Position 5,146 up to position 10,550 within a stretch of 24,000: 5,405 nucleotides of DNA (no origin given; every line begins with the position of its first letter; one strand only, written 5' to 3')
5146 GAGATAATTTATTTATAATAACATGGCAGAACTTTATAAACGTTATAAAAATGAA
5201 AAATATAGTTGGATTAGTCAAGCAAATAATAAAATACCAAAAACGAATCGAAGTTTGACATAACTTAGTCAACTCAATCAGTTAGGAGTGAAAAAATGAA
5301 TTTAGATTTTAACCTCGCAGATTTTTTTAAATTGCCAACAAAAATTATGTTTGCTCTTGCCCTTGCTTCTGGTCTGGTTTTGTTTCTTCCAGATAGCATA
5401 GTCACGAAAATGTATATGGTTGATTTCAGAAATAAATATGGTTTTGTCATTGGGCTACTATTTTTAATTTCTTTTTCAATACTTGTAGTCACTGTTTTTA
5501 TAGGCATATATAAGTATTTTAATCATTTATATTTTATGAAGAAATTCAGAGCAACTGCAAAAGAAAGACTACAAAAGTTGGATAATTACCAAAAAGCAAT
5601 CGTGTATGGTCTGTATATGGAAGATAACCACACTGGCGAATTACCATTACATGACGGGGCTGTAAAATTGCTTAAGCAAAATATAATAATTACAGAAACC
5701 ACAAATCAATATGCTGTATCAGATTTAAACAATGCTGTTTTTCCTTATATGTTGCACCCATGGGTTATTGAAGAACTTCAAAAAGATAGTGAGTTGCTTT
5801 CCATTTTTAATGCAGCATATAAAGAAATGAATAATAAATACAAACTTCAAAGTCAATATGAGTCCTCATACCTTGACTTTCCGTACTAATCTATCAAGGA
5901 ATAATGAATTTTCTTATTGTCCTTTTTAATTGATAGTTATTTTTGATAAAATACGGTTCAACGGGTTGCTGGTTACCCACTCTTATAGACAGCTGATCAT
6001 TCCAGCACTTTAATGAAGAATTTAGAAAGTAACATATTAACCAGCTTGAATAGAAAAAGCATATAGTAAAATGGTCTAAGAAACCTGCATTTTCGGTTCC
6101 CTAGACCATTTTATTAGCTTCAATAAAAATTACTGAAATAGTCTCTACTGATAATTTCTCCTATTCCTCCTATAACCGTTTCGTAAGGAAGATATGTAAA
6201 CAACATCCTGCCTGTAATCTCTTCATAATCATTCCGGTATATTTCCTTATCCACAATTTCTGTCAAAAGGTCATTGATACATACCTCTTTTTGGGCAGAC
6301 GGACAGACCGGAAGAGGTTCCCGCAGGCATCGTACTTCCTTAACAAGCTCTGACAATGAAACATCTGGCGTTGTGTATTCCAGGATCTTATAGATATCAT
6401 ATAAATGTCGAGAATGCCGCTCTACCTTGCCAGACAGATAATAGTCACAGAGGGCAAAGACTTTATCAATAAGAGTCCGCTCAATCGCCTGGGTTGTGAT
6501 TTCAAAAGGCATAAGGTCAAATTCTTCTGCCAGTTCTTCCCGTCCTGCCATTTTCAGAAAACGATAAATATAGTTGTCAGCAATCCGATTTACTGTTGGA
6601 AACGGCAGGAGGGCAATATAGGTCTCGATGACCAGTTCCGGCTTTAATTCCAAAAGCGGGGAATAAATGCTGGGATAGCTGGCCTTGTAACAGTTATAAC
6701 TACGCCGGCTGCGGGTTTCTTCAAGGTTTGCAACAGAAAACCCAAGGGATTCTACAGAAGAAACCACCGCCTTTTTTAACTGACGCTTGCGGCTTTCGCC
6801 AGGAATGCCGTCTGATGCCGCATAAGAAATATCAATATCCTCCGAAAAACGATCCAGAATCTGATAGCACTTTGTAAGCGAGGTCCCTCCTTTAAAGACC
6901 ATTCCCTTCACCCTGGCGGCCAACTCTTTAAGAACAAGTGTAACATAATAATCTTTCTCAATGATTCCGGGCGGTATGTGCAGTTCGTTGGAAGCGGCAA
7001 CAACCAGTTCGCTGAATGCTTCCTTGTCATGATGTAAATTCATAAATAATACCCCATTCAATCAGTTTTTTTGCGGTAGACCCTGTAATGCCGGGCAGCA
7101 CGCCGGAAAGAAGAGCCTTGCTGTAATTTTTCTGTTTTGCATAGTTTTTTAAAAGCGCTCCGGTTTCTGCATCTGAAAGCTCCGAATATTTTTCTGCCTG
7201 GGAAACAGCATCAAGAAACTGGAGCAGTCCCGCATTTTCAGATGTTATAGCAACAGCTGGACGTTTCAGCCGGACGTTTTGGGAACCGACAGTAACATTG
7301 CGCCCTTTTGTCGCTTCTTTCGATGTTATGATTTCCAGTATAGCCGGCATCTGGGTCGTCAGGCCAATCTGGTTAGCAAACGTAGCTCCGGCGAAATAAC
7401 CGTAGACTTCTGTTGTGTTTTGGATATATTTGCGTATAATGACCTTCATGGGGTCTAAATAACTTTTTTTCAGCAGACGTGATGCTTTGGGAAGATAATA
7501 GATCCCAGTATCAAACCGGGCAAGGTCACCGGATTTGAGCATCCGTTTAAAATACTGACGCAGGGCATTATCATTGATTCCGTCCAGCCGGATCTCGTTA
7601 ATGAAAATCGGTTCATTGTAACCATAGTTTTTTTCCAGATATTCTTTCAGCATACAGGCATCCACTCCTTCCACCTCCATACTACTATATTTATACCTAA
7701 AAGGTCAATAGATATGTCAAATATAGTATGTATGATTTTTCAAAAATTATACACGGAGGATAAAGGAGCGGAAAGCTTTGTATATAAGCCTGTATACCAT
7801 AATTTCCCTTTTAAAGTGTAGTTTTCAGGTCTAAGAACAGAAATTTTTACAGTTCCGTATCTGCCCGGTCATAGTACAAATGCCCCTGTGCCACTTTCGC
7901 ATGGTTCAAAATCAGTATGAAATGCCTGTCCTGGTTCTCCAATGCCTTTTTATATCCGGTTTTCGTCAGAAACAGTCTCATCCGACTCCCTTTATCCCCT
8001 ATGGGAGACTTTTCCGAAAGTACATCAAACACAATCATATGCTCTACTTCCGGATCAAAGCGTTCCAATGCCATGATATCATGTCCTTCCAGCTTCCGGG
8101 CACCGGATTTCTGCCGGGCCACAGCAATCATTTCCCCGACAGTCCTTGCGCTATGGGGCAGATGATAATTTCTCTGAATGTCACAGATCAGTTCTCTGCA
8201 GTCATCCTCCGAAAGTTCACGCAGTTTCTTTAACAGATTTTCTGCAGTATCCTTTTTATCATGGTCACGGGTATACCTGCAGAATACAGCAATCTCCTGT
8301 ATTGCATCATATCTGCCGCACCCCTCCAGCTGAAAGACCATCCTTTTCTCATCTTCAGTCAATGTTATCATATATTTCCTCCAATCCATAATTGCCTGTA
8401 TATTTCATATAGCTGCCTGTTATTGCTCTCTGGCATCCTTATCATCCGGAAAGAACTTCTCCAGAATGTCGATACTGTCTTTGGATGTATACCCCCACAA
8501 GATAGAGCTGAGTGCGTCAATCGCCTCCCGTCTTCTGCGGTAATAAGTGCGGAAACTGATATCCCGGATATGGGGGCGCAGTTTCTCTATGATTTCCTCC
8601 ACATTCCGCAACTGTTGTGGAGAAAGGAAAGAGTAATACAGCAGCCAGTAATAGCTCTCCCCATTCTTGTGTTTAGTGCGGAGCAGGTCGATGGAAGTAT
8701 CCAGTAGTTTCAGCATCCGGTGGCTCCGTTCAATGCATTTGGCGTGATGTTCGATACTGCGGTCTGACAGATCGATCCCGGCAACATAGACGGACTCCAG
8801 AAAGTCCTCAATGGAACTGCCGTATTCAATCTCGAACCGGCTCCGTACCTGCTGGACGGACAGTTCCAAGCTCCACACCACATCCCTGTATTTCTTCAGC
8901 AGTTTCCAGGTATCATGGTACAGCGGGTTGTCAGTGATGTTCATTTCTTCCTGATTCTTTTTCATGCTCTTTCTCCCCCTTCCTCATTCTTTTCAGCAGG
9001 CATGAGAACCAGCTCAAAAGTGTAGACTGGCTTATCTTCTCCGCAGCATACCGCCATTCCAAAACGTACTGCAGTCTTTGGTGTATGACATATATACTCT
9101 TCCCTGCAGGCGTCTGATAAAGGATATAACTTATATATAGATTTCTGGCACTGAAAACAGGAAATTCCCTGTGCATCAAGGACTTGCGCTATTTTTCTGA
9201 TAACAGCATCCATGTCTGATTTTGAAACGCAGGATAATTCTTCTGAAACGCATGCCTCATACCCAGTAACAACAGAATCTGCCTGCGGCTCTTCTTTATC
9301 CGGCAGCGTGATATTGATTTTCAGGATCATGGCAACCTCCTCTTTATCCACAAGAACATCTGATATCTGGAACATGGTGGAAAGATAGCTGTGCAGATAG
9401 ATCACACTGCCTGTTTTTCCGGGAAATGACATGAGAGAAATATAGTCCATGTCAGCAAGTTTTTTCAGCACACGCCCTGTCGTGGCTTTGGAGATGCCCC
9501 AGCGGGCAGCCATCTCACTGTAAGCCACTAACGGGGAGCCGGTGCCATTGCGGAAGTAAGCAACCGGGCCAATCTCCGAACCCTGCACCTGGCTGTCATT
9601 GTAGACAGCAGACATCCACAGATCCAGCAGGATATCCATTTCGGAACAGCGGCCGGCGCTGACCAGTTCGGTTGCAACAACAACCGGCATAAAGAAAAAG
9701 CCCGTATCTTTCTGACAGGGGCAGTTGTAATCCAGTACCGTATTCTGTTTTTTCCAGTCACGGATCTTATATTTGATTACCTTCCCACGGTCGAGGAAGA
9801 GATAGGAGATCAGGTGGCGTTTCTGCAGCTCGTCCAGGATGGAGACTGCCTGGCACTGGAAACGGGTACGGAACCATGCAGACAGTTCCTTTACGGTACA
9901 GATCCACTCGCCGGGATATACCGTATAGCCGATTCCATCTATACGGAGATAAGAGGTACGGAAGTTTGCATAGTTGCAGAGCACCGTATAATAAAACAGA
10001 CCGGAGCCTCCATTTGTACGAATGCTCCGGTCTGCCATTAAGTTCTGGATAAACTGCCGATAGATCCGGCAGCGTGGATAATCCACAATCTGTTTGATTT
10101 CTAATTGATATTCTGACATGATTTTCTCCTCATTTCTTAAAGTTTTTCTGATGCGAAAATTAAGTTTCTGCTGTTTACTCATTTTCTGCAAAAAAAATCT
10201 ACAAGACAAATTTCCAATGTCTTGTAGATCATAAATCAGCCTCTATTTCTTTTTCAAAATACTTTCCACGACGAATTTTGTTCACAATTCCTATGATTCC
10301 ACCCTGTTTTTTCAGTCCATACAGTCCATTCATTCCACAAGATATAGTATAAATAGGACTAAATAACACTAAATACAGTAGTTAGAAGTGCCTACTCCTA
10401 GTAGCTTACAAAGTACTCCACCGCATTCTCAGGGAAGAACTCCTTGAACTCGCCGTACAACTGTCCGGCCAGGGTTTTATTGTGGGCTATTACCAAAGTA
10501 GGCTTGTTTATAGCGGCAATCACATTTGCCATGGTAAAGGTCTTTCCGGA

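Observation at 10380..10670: uvrB is split at codon 90 by the mobile element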

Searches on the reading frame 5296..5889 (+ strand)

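Call 8: search_protein_families(library=pfam, proteins=[window:5296-5889:+], max_evalue=0.01)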
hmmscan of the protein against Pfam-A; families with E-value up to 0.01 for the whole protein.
window:5296-5889:+ (197 aa): 1 family
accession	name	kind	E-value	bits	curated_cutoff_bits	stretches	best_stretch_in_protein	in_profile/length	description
PF14163.11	SieB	-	2.6e-33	115.1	26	1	18-164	1-146/147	Super-infection exclusion protein B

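Call 113: search_protein_families(library=padloc, proteins=[window:5296-5889:+], max_evalue=0.00001)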
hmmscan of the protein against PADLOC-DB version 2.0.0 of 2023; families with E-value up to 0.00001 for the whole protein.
window:5296-5889:+ (197 aa): 0 families

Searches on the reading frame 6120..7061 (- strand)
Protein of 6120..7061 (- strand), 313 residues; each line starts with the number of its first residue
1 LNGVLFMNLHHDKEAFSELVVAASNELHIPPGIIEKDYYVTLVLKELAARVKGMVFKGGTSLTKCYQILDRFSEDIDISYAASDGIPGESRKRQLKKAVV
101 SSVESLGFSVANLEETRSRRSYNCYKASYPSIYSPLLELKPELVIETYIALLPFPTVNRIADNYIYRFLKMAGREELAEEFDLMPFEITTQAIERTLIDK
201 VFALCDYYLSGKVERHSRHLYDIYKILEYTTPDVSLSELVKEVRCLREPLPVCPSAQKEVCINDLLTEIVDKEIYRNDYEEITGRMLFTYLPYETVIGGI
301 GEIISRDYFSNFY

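Call 8: search_protein_families(library=pfam, proteins=[window:6120-7061:-], max_evalue=0.01)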
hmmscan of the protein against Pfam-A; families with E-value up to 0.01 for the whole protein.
window:6120-7061:- (313 aa): 1 family
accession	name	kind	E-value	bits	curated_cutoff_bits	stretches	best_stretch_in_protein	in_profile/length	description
PF08843.17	AbiEii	-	1e-25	91.5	22.5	1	52-289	13-226/238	Nucleotidyl transferase AbiEii toxin, Type IV TA system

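Call 113: search_protein_families(library=padloc, proteins=[window:6120-7061:-], max_evalue=0.00001)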
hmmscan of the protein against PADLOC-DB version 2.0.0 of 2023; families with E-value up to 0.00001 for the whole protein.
window:6120-7061:- (313 aa): 17 families
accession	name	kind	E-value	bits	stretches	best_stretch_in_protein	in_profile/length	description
PDLC02292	AbiEii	-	7.4e-79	263.5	1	7-302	1-278/283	AbiEii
PDLC02289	AbiEii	-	2e-41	140.5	1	9-303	7-296/309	AbiEii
PDLC02316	AbiEii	-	7.2e-37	125.5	1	7-231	1-226/314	AbiEii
PDLC02297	AbiEii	-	5.4e-30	102.8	1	18-289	6-285/307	AbiEii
PDLC02302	AbiEii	-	2.5e-28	97.4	1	21-232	13-228/313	AbiEii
PDLC02322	AbiEii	-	1.1e-23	82.1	1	11-231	7-236/324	AbiEii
PDLC02304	AbiEii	-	5.5e-18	63.8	1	22-243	9-202/260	AbiEii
PDLC02321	AbiEii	-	6.4e-13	47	1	31-227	19-215/296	AbiEii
PDLC02323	AbiEii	-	1e-12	46.2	1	34-227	19-184/248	AbiEii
PDLC02315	AbiEii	-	4.4e-12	43.8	1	26-84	28-90/352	AbiEii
PDLC02317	AbiEii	-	2.5e-09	34.6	1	21-86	8-76/396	AbiEii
PDLC02307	AbiEii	-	3.8e-09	34.6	1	42-78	14-46/219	AbiEii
PDLC02299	AbiEii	-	9.2e-09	33.1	1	18-140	10-121/344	AbiEii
PDLC02305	AbiEii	-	3.8e-07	27.6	1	33-123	21-115/306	AbiEii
PDLC02303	AbiEii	-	6.5e-07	27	1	33-109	19-96/249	AbiEii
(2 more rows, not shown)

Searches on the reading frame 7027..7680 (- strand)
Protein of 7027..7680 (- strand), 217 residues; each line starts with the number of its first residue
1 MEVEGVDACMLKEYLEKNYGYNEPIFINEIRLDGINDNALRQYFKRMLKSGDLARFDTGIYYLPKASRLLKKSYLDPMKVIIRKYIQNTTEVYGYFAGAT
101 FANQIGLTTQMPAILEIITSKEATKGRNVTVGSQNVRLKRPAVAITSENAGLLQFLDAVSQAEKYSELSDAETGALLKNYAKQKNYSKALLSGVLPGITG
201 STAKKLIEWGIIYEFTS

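Call 8: search_protein_families(library=pfam, proteins=[window:7027-7680:-], max_evalue=0.01)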
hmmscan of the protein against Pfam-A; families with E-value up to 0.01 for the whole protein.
window:7027-7680:- (217 aa): 1 family
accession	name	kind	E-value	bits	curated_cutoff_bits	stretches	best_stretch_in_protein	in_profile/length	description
PF19570.5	DUF6088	-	6e-07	29.8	25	1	32-177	21-164/172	Family of unknown function (DUF6088)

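Call 113: search_protein_families(library=padloc, proteins=[window:7027-7680:-], max_evalue=0.00001)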
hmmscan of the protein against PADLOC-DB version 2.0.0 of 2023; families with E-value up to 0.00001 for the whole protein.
window:7027-7680:- (217 aa): 7 families
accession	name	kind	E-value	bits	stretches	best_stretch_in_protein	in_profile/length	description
PDLC02236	AbiEi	-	6.9e-72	239.4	1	10-215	1-206/207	AbiEi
PDLC02226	AbiEi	-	9.3e-23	79.1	1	21-183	16-169/202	AbiEi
PDLC02247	AbiEi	-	1.3e-19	68.9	1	44-187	50-184/215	AbiEi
PDLC02251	AbiEi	-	1.9e-14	51.7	1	32-195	30-182/230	AbiEi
PDLC02233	AbiEi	-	1.2e-11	42.6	1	37-142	32-133/214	AbiEi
PDLC02264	AbiEi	-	2.1e-09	35.7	1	36-121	32-114/205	AbiEi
PDLC02250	AbiEi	-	7e-06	24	0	26-135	18-121/197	AbiEi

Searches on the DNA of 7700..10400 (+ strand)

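Call 33: search_dna_similar(query=window:7700-10400:+, collection=plasmids, mode=distant, max_rows=15)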
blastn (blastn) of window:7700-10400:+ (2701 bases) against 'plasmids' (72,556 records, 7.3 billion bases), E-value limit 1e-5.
Records with a match: 2; places in all: 3; records where one place covers at least 80% of the query: 0.
Best place of each record, by identity: 60-80% 2.
By first word of the organism name: Subdoligranulum 1; Vescimonas 1.
By predicted mobility (MOB-suite, as given by PLSDB): non-mobilizable 2.
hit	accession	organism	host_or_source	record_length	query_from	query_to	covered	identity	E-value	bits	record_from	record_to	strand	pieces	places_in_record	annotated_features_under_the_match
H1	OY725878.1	Subdoligranulum variabile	-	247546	749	2431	62%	71.1%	0e+0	790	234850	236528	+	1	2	record has no annotation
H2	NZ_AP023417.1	Vescimonas fastidiosa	Homo sapiens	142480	740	2414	49%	69.9%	2e-72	565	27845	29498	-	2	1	helix-turn-helix domain-containing protein | hypothetical protein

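Call 34: search_dna_similar(query=window:7700-10400:+, collection=phages, mode=distant, max_rows=15)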
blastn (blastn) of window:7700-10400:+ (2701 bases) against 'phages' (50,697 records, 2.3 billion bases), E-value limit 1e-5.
Records with a match: 1; places in all: 1; records where one place covers at least 80% of the query: 0.
Best place of each record, by identity: 60-80% 1.
By first word of the organism name: Bacteriophage 1.
By host as written in the record: - 1.
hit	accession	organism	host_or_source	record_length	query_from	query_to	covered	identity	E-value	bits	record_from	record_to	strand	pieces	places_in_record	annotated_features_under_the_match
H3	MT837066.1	Bacteriophage sp.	human fecal samples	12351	230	483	9%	69.3%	2e-20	107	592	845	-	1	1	record has no annotation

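Call 35: get_annotated_region(hit=H2, flank=20000)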
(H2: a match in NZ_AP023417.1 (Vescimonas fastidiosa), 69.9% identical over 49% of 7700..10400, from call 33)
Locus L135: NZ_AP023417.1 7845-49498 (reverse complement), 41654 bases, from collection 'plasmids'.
description: Vescimonas fastidiosa strain MM35 plasmid pMM35_02
organism: Vescimonas fastidiosa (NCBI taxid 2714353)
taxonomy: Bacteria; Bacillota; Clostridia; Eubacteriales; Oscillospiraceae; Vescimonas; Vescimonas fastidiosa
host: -; source: Homo sapiens; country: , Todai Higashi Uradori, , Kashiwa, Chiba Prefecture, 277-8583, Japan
typing (MOB-suite, as given by PLSDB): non-mobilizable
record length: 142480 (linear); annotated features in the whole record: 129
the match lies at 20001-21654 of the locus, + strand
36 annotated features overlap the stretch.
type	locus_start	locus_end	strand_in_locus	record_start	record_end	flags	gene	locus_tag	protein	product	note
CDS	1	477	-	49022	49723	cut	-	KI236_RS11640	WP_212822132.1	class C sortase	-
CDS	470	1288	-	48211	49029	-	-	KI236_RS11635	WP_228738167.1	class C sortase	-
CDS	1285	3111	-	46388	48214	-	-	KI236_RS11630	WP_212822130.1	SpaH/EbpB family LPXTG-anchored major pilin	-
CDS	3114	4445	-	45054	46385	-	-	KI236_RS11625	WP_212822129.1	SpaA isopeptide-forming pilin-related protein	-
CDS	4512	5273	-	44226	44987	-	-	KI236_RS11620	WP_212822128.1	hypothetical protein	-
CDS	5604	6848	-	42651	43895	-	-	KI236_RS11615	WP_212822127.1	S1 RNA-binding domain-containing protein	-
CDS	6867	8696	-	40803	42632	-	-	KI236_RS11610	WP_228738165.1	VirD4-like conjugal transfer protein, CD1115 family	-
CDS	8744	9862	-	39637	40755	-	-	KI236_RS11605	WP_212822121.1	hypothetical protein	-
CDS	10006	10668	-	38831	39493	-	-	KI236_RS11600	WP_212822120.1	DUF6100 family protein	-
CDS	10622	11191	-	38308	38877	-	-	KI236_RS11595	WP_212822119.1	DUF5697 family protein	-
CDS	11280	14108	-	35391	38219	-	-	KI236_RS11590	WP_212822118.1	PrgI family protein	-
CDS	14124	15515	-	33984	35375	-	-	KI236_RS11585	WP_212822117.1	C39 family peptidase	-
CDS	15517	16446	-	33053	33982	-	-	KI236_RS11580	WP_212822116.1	hypothetical protein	-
CDS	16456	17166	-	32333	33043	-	-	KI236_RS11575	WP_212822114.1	hypothetical protein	-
CDS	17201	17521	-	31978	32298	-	-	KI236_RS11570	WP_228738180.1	fimbrial protein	-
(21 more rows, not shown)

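Call 36: get_annotated_region(hit=H1, flank=11000)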
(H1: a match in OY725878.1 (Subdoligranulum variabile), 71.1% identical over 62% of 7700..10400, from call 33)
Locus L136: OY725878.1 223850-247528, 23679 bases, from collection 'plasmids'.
description: Subdoligranulum variabile strain Subdoligranulum variabile TSDC17.2-1.1 genome assembly, plasmid: 44
organism: Subdoligranulum variabile (NCBI taxid 214851)
taxonomy: Bacteria; Bacillota; Clostridia; Eubacteriales; Oscillospiraceae; Subdoligranulum; Subdoligranulum variabile
host: -; source: -; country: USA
typing (MOB-suite, as given by PLSDB): non-mobilizable
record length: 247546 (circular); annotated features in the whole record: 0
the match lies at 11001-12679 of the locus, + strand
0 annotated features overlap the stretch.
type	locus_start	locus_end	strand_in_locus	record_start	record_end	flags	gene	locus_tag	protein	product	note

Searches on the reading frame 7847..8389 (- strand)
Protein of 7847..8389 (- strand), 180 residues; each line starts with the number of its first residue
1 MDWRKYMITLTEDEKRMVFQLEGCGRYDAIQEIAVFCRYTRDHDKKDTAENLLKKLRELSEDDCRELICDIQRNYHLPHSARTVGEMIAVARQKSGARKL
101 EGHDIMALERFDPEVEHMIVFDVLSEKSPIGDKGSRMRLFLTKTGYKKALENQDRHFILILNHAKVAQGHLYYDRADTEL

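Call 8: search_protein_families(library=pfam, proteins=[window:7847-8389:-], max_evalue=0.01)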
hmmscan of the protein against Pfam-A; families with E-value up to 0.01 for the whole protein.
window:7847-8389:- (180 aa): 3 families
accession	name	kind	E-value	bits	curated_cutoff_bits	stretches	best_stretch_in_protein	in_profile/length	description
PF18987.5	DUF5720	-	1.8e-41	140.4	27.8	1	82-178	2-98/100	Family of unknown function (DUF5720)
PF14203.11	TTRAP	-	0.0093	16.6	27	0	10-66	1-57/62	Putative transposon-transfer assisting protein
PF00531.28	Death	-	0.0097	16.5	22.6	0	35-69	49-83/86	Death domain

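Call 97: search_protein_families(library=ncbifam, proteins=[window:7847-8389:-], max_evalue=0.001)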
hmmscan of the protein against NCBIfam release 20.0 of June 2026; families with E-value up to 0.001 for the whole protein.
window:7847-8389:- (180 aa): 0 families

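Call 116: list_cluster_members(proteins=[L193:2988-4313:+, L061:5741-7081:+, window:7850-8389:-, window:8423-8965:-, window:7030-7680:-, window:1763-3445:+, window:5296-5886:+, L186:15872-17851:+, L186:17985-18659:+, L193:2341-2928:+])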
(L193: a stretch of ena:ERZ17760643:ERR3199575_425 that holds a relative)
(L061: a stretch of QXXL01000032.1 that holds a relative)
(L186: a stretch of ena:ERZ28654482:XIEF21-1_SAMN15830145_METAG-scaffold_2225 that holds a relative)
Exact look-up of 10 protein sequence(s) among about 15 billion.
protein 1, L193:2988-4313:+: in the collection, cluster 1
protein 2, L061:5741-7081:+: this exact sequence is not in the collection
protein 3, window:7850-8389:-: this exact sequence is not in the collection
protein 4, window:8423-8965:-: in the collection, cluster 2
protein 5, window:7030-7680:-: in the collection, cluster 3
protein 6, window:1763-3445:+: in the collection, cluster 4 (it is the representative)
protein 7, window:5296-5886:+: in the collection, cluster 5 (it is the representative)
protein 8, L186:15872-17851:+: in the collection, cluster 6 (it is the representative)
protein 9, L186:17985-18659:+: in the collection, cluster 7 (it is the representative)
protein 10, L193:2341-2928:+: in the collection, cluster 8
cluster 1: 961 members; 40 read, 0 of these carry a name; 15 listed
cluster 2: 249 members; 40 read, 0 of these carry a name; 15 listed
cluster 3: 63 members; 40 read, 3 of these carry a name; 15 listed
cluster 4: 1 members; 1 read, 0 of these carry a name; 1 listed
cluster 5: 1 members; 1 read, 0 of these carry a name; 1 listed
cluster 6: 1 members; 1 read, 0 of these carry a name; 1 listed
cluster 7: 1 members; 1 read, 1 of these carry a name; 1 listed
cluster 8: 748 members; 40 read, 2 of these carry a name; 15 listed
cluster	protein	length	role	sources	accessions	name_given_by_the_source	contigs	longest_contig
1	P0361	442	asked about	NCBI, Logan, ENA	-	-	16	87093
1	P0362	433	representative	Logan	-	-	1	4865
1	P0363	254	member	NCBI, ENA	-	-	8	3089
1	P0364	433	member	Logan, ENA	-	-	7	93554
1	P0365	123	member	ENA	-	-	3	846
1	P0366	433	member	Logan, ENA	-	-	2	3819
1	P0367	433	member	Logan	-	-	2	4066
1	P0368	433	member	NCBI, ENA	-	-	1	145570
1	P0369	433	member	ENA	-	-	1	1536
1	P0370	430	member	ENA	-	-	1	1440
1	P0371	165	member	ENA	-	-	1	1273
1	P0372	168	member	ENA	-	-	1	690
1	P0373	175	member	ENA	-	-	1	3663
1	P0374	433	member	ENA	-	-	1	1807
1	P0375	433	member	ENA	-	-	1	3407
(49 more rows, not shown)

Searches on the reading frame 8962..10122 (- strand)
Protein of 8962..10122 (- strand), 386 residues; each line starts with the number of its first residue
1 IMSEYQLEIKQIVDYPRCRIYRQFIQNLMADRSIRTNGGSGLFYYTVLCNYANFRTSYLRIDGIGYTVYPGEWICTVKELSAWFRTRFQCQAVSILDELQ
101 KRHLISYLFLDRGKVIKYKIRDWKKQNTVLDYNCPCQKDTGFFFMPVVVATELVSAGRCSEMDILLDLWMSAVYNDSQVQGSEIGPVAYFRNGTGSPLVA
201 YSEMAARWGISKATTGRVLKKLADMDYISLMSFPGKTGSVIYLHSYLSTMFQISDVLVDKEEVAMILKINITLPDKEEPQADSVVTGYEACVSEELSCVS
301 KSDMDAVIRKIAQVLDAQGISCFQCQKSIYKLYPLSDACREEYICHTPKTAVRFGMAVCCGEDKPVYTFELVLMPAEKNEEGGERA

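Call 8: search_protein_families(library=pfam, proteins=[window:8962-10122:-], max_evalue=0.01)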
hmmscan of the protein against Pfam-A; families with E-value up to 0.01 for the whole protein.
window:8962-10122:- (386 aa): 2 families
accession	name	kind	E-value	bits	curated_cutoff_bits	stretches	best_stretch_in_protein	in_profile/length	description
PF12802.13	MarR_2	-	0.0037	17.8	27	0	202-228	24-50/61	MarR family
PF01047.28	MarR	-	0.0083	16.4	24.6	0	202-229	21-48/59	MarR family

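Call 63: find_encoding_contigs(protein=window:8962-10122:-, flank=10000, max_places=10)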
Protein window:8962-10122:- (386 aa): no gene with exactly this product is on record in the collection.

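Call 97: search_protein_families(library=ncbifam, proteins=[window:8962-10122:-], max_evalue=0.001)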
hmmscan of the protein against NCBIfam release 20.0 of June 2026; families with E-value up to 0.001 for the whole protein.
window:8962-10122:- (386 aa): 0 families
